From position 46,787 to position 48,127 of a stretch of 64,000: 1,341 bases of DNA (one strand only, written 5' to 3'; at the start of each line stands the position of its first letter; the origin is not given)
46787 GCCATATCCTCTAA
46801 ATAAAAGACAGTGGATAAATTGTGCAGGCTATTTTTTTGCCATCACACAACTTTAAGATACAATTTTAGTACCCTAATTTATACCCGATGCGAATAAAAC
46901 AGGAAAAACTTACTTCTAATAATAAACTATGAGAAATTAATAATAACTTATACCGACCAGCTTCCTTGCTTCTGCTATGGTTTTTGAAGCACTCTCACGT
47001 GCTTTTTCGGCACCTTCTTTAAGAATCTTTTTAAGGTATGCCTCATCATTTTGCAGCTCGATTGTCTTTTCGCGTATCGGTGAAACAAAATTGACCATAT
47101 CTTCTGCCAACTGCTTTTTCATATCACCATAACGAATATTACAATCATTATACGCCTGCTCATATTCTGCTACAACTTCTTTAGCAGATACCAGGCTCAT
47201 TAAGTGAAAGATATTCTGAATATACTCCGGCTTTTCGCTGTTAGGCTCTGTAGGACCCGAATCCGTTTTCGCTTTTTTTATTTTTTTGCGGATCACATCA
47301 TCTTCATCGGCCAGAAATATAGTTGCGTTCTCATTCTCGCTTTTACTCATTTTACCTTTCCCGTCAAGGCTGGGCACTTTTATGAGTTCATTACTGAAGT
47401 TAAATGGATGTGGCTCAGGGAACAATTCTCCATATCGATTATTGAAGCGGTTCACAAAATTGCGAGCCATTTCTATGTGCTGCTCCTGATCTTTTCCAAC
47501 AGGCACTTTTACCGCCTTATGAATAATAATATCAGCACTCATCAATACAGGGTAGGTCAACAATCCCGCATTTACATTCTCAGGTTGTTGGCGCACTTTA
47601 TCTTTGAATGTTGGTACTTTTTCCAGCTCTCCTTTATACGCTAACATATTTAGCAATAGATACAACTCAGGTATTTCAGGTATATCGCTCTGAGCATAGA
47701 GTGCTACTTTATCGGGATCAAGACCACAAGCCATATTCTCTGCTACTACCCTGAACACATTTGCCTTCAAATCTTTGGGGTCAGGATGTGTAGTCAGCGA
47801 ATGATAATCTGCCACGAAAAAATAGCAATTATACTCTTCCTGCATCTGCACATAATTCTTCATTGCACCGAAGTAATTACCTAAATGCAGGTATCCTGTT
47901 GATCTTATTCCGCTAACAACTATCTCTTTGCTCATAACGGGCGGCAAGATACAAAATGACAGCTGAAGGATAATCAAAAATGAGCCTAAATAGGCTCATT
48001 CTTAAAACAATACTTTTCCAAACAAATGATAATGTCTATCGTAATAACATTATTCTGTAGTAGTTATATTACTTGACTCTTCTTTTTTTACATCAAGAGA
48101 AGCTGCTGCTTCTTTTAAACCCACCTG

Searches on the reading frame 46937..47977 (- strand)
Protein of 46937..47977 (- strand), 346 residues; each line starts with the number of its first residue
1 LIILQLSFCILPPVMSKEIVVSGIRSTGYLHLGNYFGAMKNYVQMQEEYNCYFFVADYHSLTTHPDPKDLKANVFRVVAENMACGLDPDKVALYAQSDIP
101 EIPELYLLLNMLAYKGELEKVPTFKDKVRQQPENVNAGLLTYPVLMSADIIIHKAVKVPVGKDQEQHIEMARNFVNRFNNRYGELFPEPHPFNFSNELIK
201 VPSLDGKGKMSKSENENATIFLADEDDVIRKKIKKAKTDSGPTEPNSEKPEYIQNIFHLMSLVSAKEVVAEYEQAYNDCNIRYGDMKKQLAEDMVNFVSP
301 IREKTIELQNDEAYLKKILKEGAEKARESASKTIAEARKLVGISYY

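Call 82: list_cluster_members(proteins=[window:46937-47977:-, window:28075-30093:-, window:26749-28071:-, window:22936-23376:+, window:21472-22470:-, window:24368-24940:+, window:12994-14010:-, window:14072-15085:-, window:52782-54569:+, window:60891-61937:+])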
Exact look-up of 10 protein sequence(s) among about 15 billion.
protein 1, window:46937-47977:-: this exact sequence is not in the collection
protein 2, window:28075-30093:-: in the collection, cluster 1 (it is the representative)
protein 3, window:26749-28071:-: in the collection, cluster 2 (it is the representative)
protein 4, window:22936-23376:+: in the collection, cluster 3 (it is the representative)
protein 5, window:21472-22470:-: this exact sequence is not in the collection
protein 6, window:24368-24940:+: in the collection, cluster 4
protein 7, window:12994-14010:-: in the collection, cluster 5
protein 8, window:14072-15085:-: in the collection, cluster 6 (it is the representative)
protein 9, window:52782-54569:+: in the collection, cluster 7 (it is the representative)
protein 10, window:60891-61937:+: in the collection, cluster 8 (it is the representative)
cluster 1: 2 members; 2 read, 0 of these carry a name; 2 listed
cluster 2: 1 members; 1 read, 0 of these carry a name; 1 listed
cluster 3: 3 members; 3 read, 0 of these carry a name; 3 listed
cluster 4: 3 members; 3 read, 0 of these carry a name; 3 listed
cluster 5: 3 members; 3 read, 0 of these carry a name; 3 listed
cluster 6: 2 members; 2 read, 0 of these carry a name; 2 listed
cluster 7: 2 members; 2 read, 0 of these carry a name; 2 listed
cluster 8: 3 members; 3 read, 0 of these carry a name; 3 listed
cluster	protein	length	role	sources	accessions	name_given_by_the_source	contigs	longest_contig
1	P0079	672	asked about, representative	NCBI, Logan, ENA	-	-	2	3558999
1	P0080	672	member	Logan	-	-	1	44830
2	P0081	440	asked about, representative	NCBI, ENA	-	-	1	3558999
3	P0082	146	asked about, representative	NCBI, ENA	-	-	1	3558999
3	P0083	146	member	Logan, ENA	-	-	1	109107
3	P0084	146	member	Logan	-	-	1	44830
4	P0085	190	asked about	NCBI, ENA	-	-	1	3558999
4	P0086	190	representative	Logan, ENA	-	-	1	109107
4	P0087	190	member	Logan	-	-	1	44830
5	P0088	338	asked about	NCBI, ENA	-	-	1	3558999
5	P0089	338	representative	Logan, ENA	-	-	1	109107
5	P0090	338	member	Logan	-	-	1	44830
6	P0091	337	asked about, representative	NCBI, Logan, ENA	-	-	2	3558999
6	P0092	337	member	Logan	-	-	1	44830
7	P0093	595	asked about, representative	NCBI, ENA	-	-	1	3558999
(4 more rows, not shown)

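Call 83: find_encoding_contigs(protein=P0080, flank=10000, max_places=3)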
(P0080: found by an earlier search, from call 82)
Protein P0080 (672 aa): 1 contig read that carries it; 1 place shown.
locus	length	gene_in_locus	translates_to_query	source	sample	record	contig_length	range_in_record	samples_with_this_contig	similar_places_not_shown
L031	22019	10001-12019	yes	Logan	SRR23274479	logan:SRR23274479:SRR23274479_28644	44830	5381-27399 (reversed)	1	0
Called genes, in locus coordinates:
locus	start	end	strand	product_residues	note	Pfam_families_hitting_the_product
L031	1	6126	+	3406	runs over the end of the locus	-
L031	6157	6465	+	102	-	-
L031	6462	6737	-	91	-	-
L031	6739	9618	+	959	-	PF13573:SprB, PF13585:CHU_C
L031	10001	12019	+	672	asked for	PF03717:PBP_dimer, PF00905:Transpeptidase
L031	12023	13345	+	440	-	PF01098:FTSW_RODA_SPOVE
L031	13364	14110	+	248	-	PF00753:Lactamase_B, PF23023:Anti-Pycsar_Apyc1 (weak)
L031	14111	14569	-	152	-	-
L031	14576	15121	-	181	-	-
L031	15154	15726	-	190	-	PF04542:Sigma70_r2, PF08281:Sigma70_r4_2, PF04545:Sigma70_r4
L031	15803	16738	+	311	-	PF00551:Formyl_trans_N, PF02911:Formyl_trans_C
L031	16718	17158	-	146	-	PF01220:DHquinase_II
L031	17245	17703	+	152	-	PF12802:MarR_2, PF01047:MarR, PF13463:HTH_27 (weak)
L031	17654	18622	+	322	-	PF13102:Phage_int_SAM_5 (faint), PF02899:Phage_int_SAM_1, PF13495:Phage_int_SAM_4 (weak), PF00589:Phage_integrase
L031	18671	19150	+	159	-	-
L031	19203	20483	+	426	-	PF00266:Aminotran_5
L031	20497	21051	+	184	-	PF00578:AhpC-TSA, PF08534:Redoxin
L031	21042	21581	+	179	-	PF13302:Acetyltransf_3, PF13523:Acetyltransf_8 (faint), PF00583:Acetyltransf_1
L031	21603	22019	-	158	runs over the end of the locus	-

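Call 86: search_protein_families(library=pfam, proteins=[L031:1-6123:+, L031:6157-6462:+, L031:6739-9615:+], max_evalue=0.01)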
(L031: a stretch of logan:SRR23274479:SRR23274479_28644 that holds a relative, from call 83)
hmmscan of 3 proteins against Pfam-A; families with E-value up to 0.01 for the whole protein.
L031:1-6123:+ (2041 aa): 0 families

L031:6157-6462:+ (102 aa): 0 families

L031:6739-9615:+ (959 aa): 3 families
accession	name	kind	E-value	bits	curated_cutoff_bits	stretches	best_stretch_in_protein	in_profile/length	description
PF13573.12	SprB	-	8.8e-40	134.5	28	4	488-523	2-37/37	SprB repeat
PF13585.12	CHU_C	-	2.1e-14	53.8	27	1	873-956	2-85/86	CHU_C Type IX secretion signal domain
PF18962.6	Por_Secre_tail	-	0.00053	20.7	27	0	520-547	41-68/75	Secretion system C-terminal sorting domain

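Call 90: find_homologous_proteins(query=window:46937-47935:-, max_evalue=1e-50)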
Query window:46937-47935:- (332 aa): 8000 proteins with E <= 1e-50 among 8000 candidates; the best 120 are listed.
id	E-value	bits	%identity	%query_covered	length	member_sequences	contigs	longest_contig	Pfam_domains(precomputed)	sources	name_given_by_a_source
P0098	3.9e-218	741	100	100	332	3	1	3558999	PF00579.32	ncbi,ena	-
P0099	1.4e-200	683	91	100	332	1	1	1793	PF00579.32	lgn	-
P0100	2.7e-199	679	91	99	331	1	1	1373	PF00579.32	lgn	-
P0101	5.8e-197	671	90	100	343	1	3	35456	PF00579.32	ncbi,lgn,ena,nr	ncbi:MAG: tryptophan--tRNA ligase [Chitinophagaceae bacterium]|nr:tryptophan--tRNA ligase [Chitinoph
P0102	1.1e-194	664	88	100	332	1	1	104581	PF00579.32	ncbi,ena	-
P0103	1.2e-194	664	87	100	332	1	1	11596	PF00579.32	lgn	-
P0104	1.2e-194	664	88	100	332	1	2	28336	PF00579.32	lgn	-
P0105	5.1e-194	662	88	100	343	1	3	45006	PF00579.32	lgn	-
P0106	1.7e-193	660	88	100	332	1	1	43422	PF00579.32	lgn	-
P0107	5.8e-193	658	88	100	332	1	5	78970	PF00579.32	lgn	-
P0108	6.4e-193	658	87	100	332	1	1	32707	PF00579.32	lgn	-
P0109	1.1e-192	657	87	100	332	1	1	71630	PF00579.32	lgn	-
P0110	2.7e-192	656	87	100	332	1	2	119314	PF00579.32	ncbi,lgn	-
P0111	3.9e-192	655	86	100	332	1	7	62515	PF00579.32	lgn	-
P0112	4.7e-192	655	86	100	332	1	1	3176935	PF00579.32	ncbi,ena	-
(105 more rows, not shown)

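Call 101: search_solved_structures(query=L031:3124-6123:+, max_evalue=1)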
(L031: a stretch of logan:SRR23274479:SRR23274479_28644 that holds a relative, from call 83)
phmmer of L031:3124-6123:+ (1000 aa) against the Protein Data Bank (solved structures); distinct sequences matched with E-value up to 1: 2.
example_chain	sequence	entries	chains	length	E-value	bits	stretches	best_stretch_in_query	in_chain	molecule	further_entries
9on3_A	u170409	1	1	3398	0.00014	23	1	709-769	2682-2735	SGS4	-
7qu6_B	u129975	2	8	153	0.74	10.6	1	27-68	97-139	Sialic acid-binding Ig-like lectin 8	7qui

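Call 104: search_protein_families(library=pfam, proteins=[L031:5434-6123:+, L031:5146-5460:+], max_evalue=1)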
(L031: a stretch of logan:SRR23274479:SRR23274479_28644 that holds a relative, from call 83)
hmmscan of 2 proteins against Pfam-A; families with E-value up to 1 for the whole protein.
L031:5434-6123:+ (230 aa): 4 families
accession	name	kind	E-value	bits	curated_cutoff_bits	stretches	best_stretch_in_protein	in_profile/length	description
PF12146.15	Hydrolase_4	-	0.013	15.2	27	1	75-123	60-107/239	Serine aminopeptidase, S33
PF01083.28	Cutinase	-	0.019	15.4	25.9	1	69-115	57-103/173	Cutinase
PF01764.32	Lipase_3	-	0.022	15.1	22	1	69-102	43-74/140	Lipase (class 3)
PF00561.26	Abhydrolase_1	-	0.044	13.9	25.8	1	75-216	53-178/245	alpha/beta hydrolase fold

L031:5146-5460:+ (105 aa): 0 families
